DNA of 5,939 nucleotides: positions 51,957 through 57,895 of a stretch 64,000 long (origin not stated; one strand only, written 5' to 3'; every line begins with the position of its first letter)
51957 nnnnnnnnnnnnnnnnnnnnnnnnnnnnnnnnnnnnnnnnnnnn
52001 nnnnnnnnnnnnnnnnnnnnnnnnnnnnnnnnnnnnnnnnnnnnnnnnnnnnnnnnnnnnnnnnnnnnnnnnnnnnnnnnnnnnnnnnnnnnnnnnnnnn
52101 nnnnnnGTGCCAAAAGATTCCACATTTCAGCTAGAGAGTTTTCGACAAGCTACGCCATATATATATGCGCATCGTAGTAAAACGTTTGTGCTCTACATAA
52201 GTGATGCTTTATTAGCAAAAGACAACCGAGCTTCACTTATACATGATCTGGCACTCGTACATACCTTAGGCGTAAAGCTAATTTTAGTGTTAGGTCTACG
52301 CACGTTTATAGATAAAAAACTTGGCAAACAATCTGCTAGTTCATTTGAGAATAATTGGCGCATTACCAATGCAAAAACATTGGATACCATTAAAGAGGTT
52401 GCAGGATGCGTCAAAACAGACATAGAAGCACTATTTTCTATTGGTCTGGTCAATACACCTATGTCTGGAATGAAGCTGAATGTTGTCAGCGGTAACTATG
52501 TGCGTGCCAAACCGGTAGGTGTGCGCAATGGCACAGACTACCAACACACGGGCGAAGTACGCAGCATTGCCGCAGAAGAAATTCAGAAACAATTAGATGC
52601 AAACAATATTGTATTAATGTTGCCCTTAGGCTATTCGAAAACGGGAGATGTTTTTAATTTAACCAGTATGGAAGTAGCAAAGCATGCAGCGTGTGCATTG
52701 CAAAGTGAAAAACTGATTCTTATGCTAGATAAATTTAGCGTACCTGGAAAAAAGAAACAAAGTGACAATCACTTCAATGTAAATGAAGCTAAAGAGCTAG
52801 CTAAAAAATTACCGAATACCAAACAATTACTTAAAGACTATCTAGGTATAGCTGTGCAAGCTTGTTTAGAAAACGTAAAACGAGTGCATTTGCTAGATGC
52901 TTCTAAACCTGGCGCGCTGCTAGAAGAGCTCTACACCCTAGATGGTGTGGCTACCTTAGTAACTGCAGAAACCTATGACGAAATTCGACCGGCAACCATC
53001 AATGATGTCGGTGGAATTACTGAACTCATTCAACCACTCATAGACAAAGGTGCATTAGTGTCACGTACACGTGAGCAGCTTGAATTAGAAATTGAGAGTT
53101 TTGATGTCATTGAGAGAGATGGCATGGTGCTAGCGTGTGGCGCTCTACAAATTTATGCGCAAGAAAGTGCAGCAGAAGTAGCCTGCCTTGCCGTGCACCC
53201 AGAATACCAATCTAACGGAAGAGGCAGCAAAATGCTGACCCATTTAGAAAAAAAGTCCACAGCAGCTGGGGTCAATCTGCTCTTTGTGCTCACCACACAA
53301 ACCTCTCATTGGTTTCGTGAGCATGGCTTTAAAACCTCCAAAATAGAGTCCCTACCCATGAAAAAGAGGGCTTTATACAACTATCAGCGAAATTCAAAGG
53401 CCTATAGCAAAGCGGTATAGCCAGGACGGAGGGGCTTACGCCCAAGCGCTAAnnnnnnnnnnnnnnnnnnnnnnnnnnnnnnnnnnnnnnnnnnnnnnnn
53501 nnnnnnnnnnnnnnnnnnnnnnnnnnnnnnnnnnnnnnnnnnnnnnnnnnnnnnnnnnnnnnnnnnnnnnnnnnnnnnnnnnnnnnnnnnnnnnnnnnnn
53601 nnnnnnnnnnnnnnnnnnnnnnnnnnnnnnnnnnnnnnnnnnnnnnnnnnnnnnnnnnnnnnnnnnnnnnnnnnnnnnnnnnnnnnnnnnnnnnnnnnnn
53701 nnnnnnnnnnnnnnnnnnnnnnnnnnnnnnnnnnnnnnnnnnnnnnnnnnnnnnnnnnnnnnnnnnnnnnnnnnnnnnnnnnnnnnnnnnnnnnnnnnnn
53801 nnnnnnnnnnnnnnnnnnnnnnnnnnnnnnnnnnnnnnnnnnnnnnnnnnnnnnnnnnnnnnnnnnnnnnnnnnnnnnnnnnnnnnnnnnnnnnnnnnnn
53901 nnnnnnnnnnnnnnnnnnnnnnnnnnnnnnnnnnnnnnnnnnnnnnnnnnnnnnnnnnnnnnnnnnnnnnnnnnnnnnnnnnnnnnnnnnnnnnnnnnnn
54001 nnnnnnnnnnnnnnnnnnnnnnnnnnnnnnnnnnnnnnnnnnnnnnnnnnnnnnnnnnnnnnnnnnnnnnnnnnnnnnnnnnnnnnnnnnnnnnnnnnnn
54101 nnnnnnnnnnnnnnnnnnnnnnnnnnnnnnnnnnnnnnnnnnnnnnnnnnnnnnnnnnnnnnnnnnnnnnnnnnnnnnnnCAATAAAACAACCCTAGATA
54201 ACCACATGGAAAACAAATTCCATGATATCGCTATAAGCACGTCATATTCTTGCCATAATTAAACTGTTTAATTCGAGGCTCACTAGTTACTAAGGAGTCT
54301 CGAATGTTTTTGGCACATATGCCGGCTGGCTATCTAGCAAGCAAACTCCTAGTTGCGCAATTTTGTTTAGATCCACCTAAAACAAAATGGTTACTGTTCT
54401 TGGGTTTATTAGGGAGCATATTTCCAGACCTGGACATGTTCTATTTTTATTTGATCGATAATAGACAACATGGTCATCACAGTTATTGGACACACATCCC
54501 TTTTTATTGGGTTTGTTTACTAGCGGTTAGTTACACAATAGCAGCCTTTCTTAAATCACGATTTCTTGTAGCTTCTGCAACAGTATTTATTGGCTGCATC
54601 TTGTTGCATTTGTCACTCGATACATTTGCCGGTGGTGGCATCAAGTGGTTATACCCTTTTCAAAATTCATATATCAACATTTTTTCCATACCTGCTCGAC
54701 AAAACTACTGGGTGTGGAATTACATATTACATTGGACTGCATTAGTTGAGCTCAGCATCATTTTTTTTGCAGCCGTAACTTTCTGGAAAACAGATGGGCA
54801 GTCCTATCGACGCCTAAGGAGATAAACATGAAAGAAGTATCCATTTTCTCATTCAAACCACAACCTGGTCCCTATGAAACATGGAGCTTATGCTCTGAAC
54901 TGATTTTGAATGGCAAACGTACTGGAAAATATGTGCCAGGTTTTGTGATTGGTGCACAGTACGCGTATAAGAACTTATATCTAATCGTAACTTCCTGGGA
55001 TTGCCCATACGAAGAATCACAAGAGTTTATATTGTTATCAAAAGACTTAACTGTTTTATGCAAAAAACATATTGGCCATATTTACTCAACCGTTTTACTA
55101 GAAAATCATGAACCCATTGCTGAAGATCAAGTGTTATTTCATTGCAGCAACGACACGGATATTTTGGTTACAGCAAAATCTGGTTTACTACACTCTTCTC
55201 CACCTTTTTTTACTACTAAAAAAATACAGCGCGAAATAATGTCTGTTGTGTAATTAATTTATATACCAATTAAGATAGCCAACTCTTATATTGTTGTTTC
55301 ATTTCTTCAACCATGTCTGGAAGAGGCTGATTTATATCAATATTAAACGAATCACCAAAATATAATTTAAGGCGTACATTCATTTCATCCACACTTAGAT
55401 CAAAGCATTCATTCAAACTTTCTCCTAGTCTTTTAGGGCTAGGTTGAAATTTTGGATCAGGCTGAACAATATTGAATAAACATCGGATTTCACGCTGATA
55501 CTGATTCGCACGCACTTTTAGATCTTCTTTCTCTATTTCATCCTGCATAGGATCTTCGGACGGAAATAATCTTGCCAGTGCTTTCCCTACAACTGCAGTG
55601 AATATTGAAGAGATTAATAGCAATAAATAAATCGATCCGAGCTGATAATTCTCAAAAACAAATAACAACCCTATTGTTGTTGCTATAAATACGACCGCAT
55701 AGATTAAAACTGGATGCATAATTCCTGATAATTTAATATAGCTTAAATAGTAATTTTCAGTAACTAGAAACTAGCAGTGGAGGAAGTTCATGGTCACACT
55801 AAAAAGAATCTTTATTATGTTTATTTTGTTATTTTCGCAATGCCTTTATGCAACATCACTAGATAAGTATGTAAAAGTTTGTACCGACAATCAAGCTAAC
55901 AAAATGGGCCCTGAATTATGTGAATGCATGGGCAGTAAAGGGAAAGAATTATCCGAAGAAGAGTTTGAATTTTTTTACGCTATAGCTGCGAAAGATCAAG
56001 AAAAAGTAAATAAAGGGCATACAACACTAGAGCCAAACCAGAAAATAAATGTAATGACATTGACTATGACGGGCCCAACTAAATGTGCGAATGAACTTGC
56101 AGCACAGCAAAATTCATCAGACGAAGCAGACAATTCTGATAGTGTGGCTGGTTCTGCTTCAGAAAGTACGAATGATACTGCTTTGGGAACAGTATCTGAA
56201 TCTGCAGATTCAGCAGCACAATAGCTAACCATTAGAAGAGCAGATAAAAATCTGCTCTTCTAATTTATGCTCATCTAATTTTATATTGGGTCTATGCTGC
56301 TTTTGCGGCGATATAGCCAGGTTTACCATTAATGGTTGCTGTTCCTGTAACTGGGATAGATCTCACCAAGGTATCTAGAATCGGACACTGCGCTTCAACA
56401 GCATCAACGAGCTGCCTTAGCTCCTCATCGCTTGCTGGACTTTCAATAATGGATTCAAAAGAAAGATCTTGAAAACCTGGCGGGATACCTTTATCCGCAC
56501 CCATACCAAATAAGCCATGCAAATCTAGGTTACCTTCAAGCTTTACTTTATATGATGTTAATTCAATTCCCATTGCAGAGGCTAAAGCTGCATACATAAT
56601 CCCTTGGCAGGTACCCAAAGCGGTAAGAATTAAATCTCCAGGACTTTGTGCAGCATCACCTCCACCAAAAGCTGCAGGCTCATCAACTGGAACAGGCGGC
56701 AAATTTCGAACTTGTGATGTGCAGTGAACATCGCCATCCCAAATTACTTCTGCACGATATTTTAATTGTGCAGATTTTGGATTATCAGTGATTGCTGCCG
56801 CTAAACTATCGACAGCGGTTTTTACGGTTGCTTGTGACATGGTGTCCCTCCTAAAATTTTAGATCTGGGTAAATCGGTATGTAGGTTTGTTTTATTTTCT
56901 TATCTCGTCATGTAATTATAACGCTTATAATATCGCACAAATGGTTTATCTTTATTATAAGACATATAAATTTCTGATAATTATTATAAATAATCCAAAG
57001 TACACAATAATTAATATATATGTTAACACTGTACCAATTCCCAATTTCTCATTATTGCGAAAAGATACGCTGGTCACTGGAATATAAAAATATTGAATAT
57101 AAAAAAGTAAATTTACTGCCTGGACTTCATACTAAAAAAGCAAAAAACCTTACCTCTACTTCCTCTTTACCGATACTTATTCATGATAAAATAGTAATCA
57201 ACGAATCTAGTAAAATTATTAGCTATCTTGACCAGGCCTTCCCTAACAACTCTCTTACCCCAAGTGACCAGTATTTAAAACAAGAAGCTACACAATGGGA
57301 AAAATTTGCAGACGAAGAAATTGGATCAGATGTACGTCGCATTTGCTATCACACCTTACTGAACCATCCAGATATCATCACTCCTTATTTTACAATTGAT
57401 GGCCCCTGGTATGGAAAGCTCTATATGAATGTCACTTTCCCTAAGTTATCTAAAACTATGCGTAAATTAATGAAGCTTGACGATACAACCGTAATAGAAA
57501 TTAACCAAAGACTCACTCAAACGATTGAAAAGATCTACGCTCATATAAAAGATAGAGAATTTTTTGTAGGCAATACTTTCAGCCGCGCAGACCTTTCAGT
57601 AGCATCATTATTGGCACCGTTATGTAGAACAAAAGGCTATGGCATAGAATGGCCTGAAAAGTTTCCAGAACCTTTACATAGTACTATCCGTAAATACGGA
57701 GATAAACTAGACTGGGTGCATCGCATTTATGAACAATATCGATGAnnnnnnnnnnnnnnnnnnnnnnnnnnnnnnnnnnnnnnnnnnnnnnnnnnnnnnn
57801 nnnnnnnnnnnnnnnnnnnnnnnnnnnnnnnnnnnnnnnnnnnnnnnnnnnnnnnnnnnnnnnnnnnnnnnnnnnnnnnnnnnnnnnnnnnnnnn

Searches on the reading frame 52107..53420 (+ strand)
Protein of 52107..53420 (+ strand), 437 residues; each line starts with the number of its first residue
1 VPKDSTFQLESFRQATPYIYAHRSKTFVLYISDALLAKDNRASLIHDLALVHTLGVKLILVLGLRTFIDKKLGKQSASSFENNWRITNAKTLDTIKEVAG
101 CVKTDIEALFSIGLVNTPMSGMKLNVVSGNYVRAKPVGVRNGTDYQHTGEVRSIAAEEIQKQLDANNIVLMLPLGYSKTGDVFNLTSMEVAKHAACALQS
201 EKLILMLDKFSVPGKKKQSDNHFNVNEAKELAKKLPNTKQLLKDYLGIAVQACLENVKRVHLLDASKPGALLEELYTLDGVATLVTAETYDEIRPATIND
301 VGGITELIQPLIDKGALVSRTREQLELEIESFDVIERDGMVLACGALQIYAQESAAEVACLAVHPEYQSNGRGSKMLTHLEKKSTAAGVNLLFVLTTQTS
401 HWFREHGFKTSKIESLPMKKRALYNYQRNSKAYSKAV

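Call 8: search_protein_families(library=ncbifam, proteins=[window:52107-53420:+], max_evalue=1e-10)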
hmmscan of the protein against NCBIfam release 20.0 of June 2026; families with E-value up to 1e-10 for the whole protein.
window:52107-53420:+ (437 aa): 7 families
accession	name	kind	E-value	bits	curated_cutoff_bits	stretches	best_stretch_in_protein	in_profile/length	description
NF003641.0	PRK05279.1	equivalog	1.7e-162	541.3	344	1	7-436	8-440/441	amino-acid N-acetyltransferase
TIGR01890.1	N-Ac-Glu-synth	equivalog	1.3e-144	482.3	202.85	1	10-435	3-427/429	amino-acid N-acetyltransferase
NF005840.0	PRK07757.1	equivalog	8.9e-23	80.9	154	1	292-419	4-129/153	N-acetyltransferase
NF008964.0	PRK12308.1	equivalog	1.4e-19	69.9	657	1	292-419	465-590/624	argininosuccinate lyase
NF005921.0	PRK07922.1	equivalog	2.6e-17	62.9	180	1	291-422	7-135/170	amino-acid N-acetyltransferase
TIGR00761.1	argB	equivalog_domain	1.8e-15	57.1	151.3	1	38-258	12-227/231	acetylglutamate kinase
NF040501.1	resist_ArsN2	equivalog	1.5e-11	44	125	1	324-419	18-112/133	arsenic resistance N-acetyltransferase ArsN2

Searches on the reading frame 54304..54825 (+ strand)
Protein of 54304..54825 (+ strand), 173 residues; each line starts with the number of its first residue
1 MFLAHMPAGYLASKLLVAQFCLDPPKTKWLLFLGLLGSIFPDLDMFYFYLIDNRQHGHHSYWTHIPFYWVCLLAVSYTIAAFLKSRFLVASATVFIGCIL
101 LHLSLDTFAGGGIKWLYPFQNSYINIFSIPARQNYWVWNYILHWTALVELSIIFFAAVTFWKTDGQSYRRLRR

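Call 17: search_protein_families(library=pfam, max_evalue=1e-8, proteins=[window:54304-54825:+])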
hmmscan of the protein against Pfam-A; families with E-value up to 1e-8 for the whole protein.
window:54304-54825:+ (173 aa): 1 family
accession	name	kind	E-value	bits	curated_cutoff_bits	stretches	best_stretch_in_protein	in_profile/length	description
PF04307.19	YdjM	-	1.9e-15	57.2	29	1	5-146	6-153/176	YdjM inner membrane protein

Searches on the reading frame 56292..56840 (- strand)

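Call 17: search_protein_families(library=pfam, max_evalue=1e-8, proteins=[window:56292-56840:-])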
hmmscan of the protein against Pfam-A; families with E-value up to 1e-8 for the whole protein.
window:56292-56840:- (182 aa): 1 family
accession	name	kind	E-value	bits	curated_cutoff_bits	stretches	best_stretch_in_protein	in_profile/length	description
PF02566.24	OsmC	-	3.7e-18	66.2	27.5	1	60-165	1-98/100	OsmC-like protein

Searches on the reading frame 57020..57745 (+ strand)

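Call 17: search_protein_families(library=pfam, max_evalue=1e-8, proteins=[window:57020-57745:+])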
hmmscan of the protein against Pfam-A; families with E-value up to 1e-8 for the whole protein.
window:57020-57745:+ (241 aa): 2 families
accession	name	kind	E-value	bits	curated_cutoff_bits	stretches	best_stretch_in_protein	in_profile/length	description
PF13417.12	GST_N_3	-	1.8e-17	63.8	22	1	4-77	1-74/75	Glutathione S-transferase, N-terminal domain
PF13409.12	GST_N_2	-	4e-11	43.8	25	1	10-72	2-69/70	Glutathione S-transferase, N-terminal domain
